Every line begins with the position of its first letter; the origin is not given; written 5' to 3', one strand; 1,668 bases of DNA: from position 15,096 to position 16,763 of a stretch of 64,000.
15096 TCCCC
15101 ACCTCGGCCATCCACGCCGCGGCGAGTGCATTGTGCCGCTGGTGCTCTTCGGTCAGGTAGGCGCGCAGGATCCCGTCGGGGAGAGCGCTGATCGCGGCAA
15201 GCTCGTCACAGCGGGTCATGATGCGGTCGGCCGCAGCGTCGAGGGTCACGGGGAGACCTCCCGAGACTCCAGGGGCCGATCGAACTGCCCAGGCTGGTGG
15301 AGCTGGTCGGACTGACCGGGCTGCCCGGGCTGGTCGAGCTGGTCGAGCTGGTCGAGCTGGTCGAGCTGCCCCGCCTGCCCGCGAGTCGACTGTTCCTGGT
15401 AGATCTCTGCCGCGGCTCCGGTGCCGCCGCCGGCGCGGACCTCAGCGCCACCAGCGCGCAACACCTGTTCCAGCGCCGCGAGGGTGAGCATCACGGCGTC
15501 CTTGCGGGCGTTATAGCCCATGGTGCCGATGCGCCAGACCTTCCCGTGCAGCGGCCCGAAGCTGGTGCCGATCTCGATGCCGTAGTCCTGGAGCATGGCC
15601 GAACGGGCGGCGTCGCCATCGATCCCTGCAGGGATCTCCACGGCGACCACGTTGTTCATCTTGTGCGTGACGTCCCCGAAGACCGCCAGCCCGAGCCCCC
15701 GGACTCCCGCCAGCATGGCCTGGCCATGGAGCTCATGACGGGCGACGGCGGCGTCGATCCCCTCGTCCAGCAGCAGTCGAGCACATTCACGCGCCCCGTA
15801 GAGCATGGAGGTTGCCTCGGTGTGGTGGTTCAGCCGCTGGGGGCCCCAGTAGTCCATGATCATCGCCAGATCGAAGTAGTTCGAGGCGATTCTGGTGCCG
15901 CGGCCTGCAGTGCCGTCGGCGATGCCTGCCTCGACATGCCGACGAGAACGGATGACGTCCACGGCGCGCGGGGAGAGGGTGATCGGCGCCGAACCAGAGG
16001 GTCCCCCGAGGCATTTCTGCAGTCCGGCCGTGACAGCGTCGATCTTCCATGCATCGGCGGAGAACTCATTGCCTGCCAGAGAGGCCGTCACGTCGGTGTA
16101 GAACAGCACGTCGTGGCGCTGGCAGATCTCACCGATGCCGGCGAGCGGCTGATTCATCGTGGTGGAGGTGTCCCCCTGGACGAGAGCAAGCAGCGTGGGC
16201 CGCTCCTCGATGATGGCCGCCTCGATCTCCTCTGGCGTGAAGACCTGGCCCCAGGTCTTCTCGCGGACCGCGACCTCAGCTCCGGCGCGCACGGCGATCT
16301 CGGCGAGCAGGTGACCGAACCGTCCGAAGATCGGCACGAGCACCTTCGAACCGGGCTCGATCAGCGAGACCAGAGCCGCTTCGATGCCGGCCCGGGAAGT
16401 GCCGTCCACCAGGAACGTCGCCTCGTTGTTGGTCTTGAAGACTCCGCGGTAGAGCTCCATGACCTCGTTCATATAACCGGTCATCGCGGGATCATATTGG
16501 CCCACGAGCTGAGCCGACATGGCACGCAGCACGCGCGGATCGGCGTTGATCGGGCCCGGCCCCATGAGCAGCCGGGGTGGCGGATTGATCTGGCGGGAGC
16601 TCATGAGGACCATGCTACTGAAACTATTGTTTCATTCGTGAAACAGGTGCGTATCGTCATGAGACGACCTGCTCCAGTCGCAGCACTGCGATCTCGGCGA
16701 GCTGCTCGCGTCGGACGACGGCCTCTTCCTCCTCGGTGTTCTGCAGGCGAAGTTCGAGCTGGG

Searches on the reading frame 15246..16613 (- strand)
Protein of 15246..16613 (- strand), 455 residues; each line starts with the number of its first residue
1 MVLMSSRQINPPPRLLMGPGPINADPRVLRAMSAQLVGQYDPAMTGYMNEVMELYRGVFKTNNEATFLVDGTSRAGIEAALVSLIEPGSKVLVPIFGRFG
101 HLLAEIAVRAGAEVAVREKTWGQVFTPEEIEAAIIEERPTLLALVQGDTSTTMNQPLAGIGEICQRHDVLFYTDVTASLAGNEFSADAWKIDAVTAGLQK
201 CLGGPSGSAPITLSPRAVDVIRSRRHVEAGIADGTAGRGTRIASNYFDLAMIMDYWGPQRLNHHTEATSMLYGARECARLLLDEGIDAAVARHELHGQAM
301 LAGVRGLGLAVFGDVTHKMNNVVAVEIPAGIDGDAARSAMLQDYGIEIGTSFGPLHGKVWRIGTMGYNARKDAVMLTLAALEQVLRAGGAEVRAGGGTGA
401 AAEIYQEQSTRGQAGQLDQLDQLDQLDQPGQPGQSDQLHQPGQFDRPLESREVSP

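Call 7: search_protein_families(library=pfam, proteins=[window:15246-16613:-])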
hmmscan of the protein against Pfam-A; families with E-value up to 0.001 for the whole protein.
window:15246-16613:- (455 aa): 1 family
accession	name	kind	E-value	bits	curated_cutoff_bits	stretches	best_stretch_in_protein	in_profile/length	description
PF00266.25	Aminotran_5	-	6.1e-17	62.1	21.5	1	44-350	41-337/371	Aminotransferase class-V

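Call 8: search_protein_families(library=ncbifam, proteins=[window:15246-16613:-])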
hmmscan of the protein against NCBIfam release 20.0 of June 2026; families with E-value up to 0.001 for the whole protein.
window:15246-16613:- (455 aa): 13 families
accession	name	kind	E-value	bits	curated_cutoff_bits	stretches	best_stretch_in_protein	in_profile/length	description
NF045640.1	AspGlyoxATaseBhcA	equivalog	1.5e-46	159.1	650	1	19-411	10-390/395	L-aspartate--glyoxylate aminotransferase BhcA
NF046070.1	PyrdoxPyrvTramin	equivalog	1.8e-44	152.1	600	1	12-387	4-366/369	pyridoxamine--pyruvate transaminase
TIGR03301.1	PhnW-AepZ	equivalog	2.5e-29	102.8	360.8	1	15-372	1-343/355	2-aminoethylphosphonate aminotransferase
NF010006.0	PRK13479.1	equivalog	4.1e-20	72.2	296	1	14-329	6-306/369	2-aminoethylphosphonate--pyruvate transaminase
TIGR02326.1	transamin_PhnW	equivalog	1.9e-18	66.7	400.8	1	14-211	4-202/363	2-aminoethylphosphonate--pyruvate transaminase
TIGR03235.1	DNA_S_dndA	equivalog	1.1e-06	28.2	480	1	111-207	112-206/353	cysteine desulfurase DndA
TIGR02006.1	IscS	equivalog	2.2e-06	26.9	643.2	1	110-241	115-238/402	IscS subfamily cysteine desulfurase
NF010611.0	PRK14012.1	equivalog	1.1e-05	24.6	548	1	109-241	118-242/406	IscS subfamily cysteine desulfurase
TIGR01977.1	am_tr_V_EF2568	hypoth_equivalog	1.5e-05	24.2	377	1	57-334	55-317/376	cysteine desulfurase family protein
TIGR04343.1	egtE_PLP_lyase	equivalog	3.5e-05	22.8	400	1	77-220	84-222/370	ergothioneine biosynthesis PLP-dependent enzyme EgtE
NF002806.0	PRK02948.1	subfamily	3.6e-05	22.9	304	1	121-217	123-216/381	IscS subfamily cysteine desulfurase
NF002841.0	PRK03080.1-2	equivalog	0.0002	20.4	477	1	160-223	156-217/389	phosphoserine transaminase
TIGR03403.1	nifS_epsilon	equivalog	0.00077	18.4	587.7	0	126-200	129-202/382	NifS family cysteine desulfurase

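Call 37: search_solved_structures(query=window:15246-16613:-, max_evalue=1e-10, show_alignments=0)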
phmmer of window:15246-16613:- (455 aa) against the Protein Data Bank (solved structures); distinct sequences matched with E-value up to 1e-10: 30.
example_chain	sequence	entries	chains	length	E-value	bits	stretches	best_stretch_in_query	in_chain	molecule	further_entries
3nnk_A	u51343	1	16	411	2.1e-179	600.6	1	6-404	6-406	Ureidoglycine-glyoxylate aminotransferase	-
3isl_A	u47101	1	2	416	1.8e-133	449.2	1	6-408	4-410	Purine catabolism protein pucG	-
1vjo_A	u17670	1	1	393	3.4e-84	286.9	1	9-386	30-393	alanine--glyoxylate aminotransferase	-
2huf_A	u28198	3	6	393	3.1e-74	254.1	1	11-393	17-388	Alanine glyoxylate aminotransferase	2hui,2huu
2ch1_A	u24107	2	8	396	2.1e-67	231.6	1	11-387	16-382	3-HYDROXYKYNURENINE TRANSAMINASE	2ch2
6mfb_A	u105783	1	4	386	3e-62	214.5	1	12-387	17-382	Serine--pyruvate aminotransferase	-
4cbs_A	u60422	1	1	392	3.4e-58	201.2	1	9-384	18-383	SERINE--PYRUVATE AMINOTRANSFERASE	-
4cbr_A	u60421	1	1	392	4.2e-57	197.6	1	9-384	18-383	SERINE--PYRUVATE AMINOTRANSFERASE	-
2yob_A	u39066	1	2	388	5.4e-57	197.2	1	9-385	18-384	SERINE--PYRUVATE AMINOTRANSFERASE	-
7ns7_A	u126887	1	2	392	5.5e-57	197.2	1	9-384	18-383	L-alanine:glyoxylate aminotransferase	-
5f9s_A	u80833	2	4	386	5.5e-57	197.2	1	9-384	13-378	Serine--pyruvate aminotransferase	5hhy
4kxk_A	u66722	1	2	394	5.7e-57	197.1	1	9-384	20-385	Serine--pyruvate aminotransferase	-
4kyo_A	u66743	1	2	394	5.7e-57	197.1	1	9-384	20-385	Serine-pyruvate aminotransferase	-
1h0c_A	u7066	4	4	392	5.8e-57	197.1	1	9-384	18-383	SERINE--GLYOXYLATE AMINOTRANSFERASE | Serine--pyruvate aminotransferase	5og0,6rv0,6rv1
3r9a_A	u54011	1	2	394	6e-57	197.1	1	9-384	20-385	Serine--pyruvate aminotransferase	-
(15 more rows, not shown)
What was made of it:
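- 15246..16613 (-): (S)-ureidoglycine aminotransferase, the HpxJ/PucG orthologue, 455 aa with a repeat-encoded C-terminal tail. PDB 3NNK at 600 bits and 3ISL at 449 bits (call 37).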

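Call 60: search_dna_similar(query=window:15246-16613:-, collection=plasmids, mode=protein, max_rows=40, max_evalue=1e-80)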
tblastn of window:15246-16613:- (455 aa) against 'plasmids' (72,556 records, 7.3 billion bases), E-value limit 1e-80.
Records with a match: 21; places in all: 24; records where one place covers at least 80% of the query: 21.
Best place of each record, by identity: 60-80% 10; <60% 11.
By first word of the organism name: Zymomonas 8; Pseudoalteromonas 3; Klebsiella 2; Bacillus 2; Serratia 1; Pantoea 1; Photobacterium 1; Novosphingobium 1; Sphingobium 1; Enterococcus 1.
By predicted mobility (MOB-suite, as given by PLSDB): non-mobilizable 20; conjugative 1.
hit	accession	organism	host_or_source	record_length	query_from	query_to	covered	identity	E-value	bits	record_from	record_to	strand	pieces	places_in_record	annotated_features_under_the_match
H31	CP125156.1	Klebsiella pneumoniae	-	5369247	8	385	83%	71.1%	8e-170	536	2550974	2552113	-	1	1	alanine--glyoxylate aminotransferase family protein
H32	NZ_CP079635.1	Klebsiella pneumoniae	Homo sapiens,Pus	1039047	8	385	83%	71.1%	1e-169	535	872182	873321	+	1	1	none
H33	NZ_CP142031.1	Pseudoalteromonas sp. CuT4-3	whole organism,deep-sea sediment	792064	7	386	84%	69.1%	2e-166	526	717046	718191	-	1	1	alanine--glyoxylate aminotransferase family protein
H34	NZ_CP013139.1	Pseudoalteromonas sp. Bsw20308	seawater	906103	7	386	84%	68.8%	8e-167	527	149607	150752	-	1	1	alanine--glyoxylate aminotransferase family protein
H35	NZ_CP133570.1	Pseudoalteromonas sp. HL-AS1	sediment core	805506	7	386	84%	68.3%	3e-165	523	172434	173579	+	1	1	alanine--glyoxylate aminotransferase family protein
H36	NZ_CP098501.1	Serratia symbiotica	Periphyllus lyropictus,Tissue sample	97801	8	385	83%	68.7%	3e-164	520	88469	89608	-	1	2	alanine--glyoxylate aminotransferase family protein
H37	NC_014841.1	Pantoea sp. At-9b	-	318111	8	385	83%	67.9%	7e-162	513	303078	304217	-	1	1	alanine--glyoxylate aminotransferase family protein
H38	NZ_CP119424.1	Photobacterium sp. DA100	-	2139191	9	385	83%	66.0%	1e-155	495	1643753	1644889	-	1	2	none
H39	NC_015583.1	Novosphingobium sp. PP1Y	-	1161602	8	386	83%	60.9%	3e-132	428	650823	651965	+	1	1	none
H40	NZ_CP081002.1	Sphingobium sp. V4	cell culture,soil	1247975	8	386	83%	60.4%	6e-139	447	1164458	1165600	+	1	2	record has no annotation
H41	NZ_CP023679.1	Zymomonas mobilis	-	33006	7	385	83%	58.7%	8e-134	432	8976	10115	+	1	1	alanine--glyoxylate aminotransferase family protein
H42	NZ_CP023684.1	Zymomonas mobilis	-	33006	7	385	83%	58.7%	8e-134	432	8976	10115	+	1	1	alanine--glyoxylate aminotransferase family protein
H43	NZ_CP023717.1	Zymomonas mobilis subsp. mobilis ZM4 = ATCC 31821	-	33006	7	385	83%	58.7%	8e-134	432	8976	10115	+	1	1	alanine--glyoxylate aminotransferase family protein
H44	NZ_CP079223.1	Zymomonas mobilis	cell culture,Palm wine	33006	7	385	83%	58.7%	8e-134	432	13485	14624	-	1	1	alanine--glyoxylate aminotransferase family protein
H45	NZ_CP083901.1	Zymomonas mobilis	cell culture,Palm wine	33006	7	385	83%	58.7%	8e-134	432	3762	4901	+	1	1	alanine--glyoxylate aminotransferase family protein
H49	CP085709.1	Bacillus sp. CMF21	single cell,soil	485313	7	385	83%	54.1%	6e-126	410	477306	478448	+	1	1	alanine--glyoxylate aminotransferase family protein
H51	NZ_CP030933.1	Enterococcus gilvus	cow,milk,milk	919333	12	385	82%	44.5%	3e-94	318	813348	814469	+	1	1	alanine--glyoxylate aminotransferase family protein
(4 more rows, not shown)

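Call 61: get_annotated_region(hit=H31, flank=12000)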
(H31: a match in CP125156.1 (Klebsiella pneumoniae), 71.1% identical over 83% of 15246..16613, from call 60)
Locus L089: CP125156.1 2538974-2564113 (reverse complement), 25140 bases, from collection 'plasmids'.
description: Klebsiella pneumoniae strain 176 plasmid unnamed2, complete sequence
organism: Klebsiella pneumoniae (NCBI taxid 573)
taxonomy: Bacteria; Pseudomonadota; Gammaproteobacteria; Enterobacterales; Enterobacteriaceae; Klebsiella; Klebsiella pneumoniae
host: -; source: -; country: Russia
typing (MOB-suite, as given by PLSDB): non-mobilizable; mating-pair formation MPF_T
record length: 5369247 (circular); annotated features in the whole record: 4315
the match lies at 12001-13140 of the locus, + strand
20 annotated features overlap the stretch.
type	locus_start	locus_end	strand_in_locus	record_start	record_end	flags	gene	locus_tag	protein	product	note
CDS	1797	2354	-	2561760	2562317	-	-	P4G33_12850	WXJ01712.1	helix-turn-helix domain-containing protein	-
CDS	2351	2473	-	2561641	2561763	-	-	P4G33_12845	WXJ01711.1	hypothetical protein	-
CDS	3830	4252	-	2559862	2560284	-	-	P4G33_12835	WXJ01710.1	GNAT family N-acetyltransferase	-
CDS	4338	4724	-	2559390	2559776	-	hpxZ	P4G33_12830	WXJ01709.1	oxalurate catabolism protein HpxZ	-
CDS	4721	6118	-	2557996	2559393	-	-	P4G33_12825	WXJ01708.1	AtzE family amidohydrolase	-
CDS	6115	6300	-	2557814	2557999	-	hpxX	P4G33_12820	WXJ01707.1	oxalurate catabolism protein HpxX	-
CDS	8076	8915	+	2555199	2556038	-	hpxU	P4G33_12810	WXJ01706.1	MurR/RpiR family transcriptional regulator HpxU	-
CDS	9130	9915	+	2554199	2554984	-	-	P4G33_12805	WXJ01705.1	transporter substrate-binding domain-containing protein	-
CDS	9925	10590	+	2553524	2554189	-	-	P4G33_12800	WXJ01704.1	amino acid ABC transporter permease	-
CDS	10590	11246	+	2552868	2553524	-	-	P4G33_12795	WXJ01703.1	amino acid ABC transporter permease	-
CDS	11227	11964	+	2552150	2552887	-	-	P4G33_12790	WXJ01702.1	amino acid ABC transporter ATP-binding protein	-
CDS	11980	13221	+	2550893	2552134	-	-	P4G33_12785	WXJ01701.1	alanine--glyoxylate aminotransferase family protein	-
CDS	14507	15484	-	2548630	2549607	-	-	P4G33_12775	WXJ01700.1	nitronate monooxygenase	-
CDS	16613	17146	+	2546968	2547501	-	-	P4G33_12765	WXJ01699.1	E3 ubiquitin--protein ligase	-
CDS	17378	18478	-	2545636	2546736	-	-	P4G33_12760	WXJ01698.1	NADH:flavin oxidoreductase/NADH oxidase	-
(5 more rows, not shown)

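Call 62: get_annotated_region(hit=H33, flank=10000)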
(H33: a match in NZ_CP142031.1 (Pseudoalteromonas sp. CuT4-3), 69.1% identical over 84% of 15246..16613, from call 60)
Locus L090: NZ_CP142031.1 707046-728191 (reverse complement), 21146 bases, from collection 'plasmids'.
description: Pseudoalteromonas sp. CuT4-3 plasmid unnamed1, complete sequence
organism: Pseudoalteromonas sp. CuT4-3 (NCBI taxid 3112573)
taxonomy: Bacteria; Pseudomonadota; Gammaproteobacteria; Alteromonadales; Pseudoalteromonadaceae; Pseudoalteromonas; Pseudoalteromonas sp. CuT4-3
host: -; source: whole organism,deep-sea sediment; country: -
typing (MOB-suite, as given by PLSDB): non-mobilizable
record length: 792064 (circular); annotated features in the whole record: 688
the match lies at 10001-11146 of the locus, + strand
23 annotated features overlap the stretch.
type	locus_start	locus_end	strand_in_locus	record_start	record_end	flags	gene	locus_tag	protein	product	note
CDS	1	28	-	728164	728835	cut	-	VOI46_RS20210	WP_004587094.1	HAD family hydrolase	-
CDS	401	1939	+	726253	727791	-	-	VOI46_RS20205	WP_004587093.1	catalase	-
CDS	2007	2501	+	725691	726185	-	-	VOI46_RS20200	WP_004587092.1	ankyrin repeat domain-containing protein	-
CDS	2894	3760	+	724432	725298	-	-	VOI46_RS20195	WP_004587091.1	alpha/beta fold hydrolase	-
CDS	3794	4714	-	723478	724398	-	yddG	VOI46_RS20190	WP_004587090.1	aromatic amino acid DMT transporter YddG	-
CDS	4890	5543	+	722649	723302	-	-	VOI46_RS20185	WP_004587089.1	TetR/AcrR family transcriptional regulator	-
CDS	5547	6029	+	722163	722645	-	-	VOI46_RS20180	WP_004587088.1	putative 4-hydroxy-4-methyl-2-oxoglutarate aldolase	-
CDS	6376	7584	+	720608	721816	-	-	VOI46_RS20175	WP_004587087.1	amidase family protein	-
CDS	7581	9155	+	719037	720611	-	-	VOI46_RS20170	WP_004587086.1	gamma-glutamyltransferase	-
CDS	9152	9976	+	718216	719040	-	-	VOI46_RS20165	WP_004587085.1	sulfite exporter TauE/SafE family protein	GO:0006810 - transport [Evidence IEA]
CDS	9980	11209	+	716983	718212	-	-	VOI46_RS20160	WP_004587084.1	alanine--glyoxylate aminotransferase family protein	-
CDS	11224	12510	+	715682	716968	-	-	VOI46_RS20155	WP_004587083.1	allantoate amidohydrolase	-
CDS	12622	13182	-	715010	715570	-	-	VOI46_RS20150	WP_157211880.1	YrbL family protein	-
CDS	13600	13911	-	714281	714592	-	-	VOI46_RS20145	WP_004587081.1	hypothetical protein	-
CDS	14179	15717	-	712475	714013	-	-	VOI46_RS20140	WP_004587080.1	glucan biosynthesis protein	-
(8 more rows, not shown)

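Call 64: search_protein_families(library=ncbifam, proteins=[L090:6376-7584:+, L090:7581-9155:+, L089:4721-6118:-], max_evalue=1e-30)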
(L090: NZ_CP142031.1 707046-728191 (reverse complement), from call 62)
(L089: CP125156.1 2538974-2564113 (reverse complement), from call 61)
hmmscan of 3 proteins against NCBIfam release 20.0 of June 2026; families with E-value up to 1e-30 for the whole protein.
L090:6376-7584:+ (402 aa): 13 families
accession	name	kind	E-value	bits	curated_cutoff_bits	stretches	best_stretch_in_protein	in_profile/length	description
NF006169.0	PRK08310.1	equivalog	8.2e-112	374.4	391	1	10-395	7-393/395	amidase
NF006631.0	PRK09201.1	equivalog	5.1e-48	164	461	1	22-196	65-238/466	AtzE family amidohydrolase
TIGR02715.1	amido_AtzE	subfamily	1.2e-46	159.7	425.75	1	24-340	60-386/452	AtzE family amidohydrolase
NF005460.0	PRK07056.1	subfamily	9.9e-44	150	447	1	34-397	79-454/457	amidase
TIGR00132.1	gatA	equivalog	4e-43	147.8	481.1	1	25-186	54-213/466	Asp-tRNA(Asn)/Glu-tRNA(Gln) amidotransferase subunit GatA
NF005688.0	PRK07488.1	equivalog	3.8e-40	138.2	532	1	29-184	75-228/474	indoleacetamide hydrolase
NF004766.0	PRK06102.1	equivalog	6.6e-38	131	559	1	33-388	76-443/455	amidase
NF006043.0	PRK08186.1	subfamily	4.4e-37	127.8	487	1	24-187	64-224/600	allophanate hydrolase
NF004622.0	PRK05962.1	equivalog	2.5e-36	125.4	463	1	25-394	49-426/431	amidase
TIGR02713.1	allophanate_hyd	equivalog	1.4e-33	116.3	511.05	0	29-182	32-182/563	allophanate hydrolase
NF004815.0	PRK06169.1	equivalog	3.1e-32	111.7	506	0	24-158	70-203/471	amidase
NF005565.0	PRK07235.1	subfamily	1.4e-31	109.7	545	0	23-180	82-237/506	amidase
NF005517.0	PRK07139.1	equivalog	9.8e-31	106.9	546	0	23-190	31-195/439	amidase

L090:7581-9155:+ (524 aa): 2 families
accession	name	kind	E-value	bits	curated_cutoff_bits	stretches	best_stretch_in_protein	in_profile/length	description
TIGR00066.1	g_glut_trans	equivalog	3.4e-89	299.7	357.85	1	10-511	5-518/518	gamma-glutamyltransferase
NF007187.0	PRK09615.1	equivalog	8.8e-49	166.3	990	1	14-513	58-574/581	gamma-glutamyltransferase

L089:4721-6118:- (465 aa): 25 families
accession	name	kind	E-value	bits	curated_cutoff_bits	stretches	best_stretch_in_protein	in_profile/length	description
NF006631.0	PRK09201.1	equivalog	6.6e-233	773.5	461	1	2-463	3-464/466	AtzE family amidohydrolase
TIGR02715.1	amido_AtzE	subfamily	2e-205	683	425.75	1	8-456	2-450/452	AtzE family amidohydrolase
TIGR00132.1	gatA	equivalog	5.6e-88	295.7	481.1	1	12-313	2-303/466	Asp-tRNA(Asn)/Glu-tRNA(Gln) amidotransferase subunit GatA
NF004815.0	PRK06169.1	equivalog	9.4e-77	258.5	506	1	3-455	7-460/471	amidase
NF005688.0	PRK07488.1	equivalog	8.2e-75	252.5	532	1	2-249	7-240/474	indoleacetamide hydrolase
NF005460.0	PRK07056.1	subfamily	7.2e-72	242.8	447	1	5-453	7-452/457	amidase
NF005687.0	PRK07487.1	subfamily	9.4e-72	242.3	428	1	7-456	9-458/468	amidase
NF006169.0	PRK08310.1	equivalog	1.1e-68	232.4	391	1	63-451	18-391/395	amidase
NF004816.0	PRK06170.1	equivalog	1.3e-66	225.3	503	1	4-453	10-481/493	amidase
NF006043.0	PRK08186.1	subfamily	3e-66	224.1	487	1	4-453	5-447/600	allophanate hydrolase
NF004717.0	PRK06061.1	equivalog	3e-66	224.1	498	1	6-453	17-466/483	amidase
NF009119.0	PRK12470.1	equivalog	6e-63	213.5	498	1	8-453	11-451/462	amidase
NF005686.0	PRK07486.1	subfamily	7.1e-63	213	465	1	6-454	14-473/486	amidase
NF004766.0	PRK06102.1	equivalog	2.8e-61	208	559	1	4-240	6-243/455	amidase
NF004622.0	PRK05962.1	equivalog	5.6e-59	200.1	463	1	22-453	4-427/431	amidase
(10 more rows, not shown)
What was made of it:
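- On AtzE/HpxY family amidohydrolase: Klebsiella HpxY scores 773 bits (call 64).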

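Call 65: get_annotated_region(hit=H41, flank=8000)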
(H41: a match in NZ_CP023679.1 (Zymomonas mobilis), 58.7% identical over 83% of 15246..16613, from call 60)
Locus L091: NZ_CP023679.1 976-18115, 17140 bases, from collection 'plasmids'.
description: Zymomonas mobilis subsp. mobilis strain ZM4 substr. 2032 plasmid pZM33, complete sequence
organism: Zymomonas mobilis (NCBI taxid 120045)
taxonomy: Bacteria; Pseudomonadota; Alphaproteobacteria; Sphingomonadales; Zymomonadaceae; Zymomonas; Zymomonas mobilis
host: -; source: -; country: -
typing (MOB-suite, as given by PLSDB): non-mobilizable
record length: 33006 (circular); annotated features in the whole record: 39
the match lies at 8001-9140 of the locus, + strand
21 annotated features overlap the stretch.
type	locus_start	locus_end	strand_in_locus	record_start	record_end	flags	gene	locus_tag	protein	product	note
CDS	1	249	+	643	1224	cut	-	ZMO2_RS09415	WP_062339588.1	AAA family ATPase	-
CDS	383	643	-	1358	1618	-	-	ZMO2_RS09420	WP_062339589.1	ribbon-helix-helix protein, CopG family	GO:0006355 - regulation of DNA-templated transcription [Evidence IEA]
CDS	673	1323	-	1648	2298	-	-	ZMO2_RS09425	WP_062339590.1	AAA family ATPase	-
CDS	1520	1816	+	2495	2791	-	-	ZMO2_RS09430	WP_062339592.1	DUF1778 domain-containing protein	-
CDS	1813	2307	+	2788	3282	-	-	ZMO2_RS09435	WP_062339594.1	GNAT family N-acetyltransferase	-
CDS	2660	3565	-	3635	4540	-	-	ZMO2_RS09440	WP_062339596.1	LysR family transcriptional regulator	GO:0006355 - regulation of DNA-templated transcription [Evidence IEA]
CDS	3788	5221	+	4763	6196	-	-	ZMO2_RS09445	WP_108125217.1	carbohydrate porin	-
CDS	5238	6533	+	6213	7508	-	dctA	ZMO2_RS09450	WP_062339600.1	C4-dicarboxylate transporter DctA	-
CDS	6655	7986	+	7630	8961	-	-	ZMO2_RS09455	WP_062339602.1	allantoate amidohydrolase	-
CDS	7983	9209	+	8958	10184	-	-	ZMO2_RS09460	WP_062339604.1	alanine--glyoxylate aminotransferase family protein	-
CDS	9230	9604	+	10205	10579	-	-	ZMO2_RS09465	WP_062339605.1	AtzH-like domain-containing protein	-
CDS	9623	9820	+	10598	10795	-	-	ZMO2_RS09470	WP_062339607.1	DUF4089 domain-containing protein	-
CDS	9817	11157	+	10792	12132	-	-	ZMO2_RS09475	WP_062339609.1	AtzE family amidohydrolase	-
CDS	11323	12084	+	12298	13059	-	-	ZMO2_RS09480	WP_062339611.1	glucose 1-dehydrogenase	-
CDS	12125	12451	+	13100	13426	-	-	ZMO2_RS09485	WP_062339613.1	carboxymuconolactone decarboxylase family protein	-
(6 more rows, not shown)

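Call 66: get_annotated_region(hit=H49, flank=9000)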
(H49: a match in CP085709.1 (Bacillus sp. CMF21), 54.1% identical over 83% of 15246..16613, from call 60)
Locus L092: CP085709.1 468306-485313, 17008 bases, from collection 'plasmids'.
description: Bacillus sp. CMF21 plasmid unnamed, complete sequence
organism: Bacillus sp. CMF21 (NCBI taxid 2884832)
taxonomy: Bacteria; Bacillota; Bacilli; Bacillales; Bacillaceae; Bacillus; Bacillus sp. CMF21
host: -; source: single cell,soil; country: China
typing (MOB-suite, as given by PLSDB): non-mobilizable
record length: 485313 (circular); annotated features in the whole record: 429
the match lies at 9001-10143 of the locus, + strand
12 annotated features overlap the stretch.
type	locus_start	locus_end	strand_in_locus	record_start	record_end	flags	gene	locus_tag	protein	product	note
CDS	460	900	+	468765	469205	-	-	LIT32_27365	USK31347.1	OsmC family protein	-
CDS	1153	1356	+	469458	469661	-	-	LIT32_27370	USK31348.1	hypothetical protein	-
CDS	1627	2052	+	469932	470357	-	-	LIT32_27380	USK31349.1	OsmC family protein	-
CDS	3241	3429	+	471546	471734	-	-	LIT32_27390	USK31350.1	hypothetical protein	-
CDS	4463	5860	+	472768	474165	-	-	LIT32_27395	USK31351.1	NCS1 family transporter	-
CDS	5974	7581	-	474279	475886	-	-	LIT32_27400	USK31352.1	PucR family transcriptional regulator ligand-binding domain-containing protein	-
CDS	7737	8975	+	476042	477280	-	allC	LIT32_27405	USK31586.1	allantoate deiminase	-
CDS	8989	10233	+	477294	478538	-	-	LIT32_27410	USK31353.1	alanine--glyoxylate aminotransferase family protein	-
CDS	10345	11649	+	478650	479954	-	-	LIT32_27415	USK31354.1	uracil/xanthine transporter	-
CDS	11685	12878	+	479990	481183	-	-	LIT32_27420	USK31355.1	amidase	-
CDS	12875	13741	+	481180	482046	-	-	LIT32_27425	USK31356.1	fumarylacetoacetate hydrolase family protein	-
CDS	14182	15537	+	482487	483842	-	-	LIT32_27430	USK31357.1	allantoinase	-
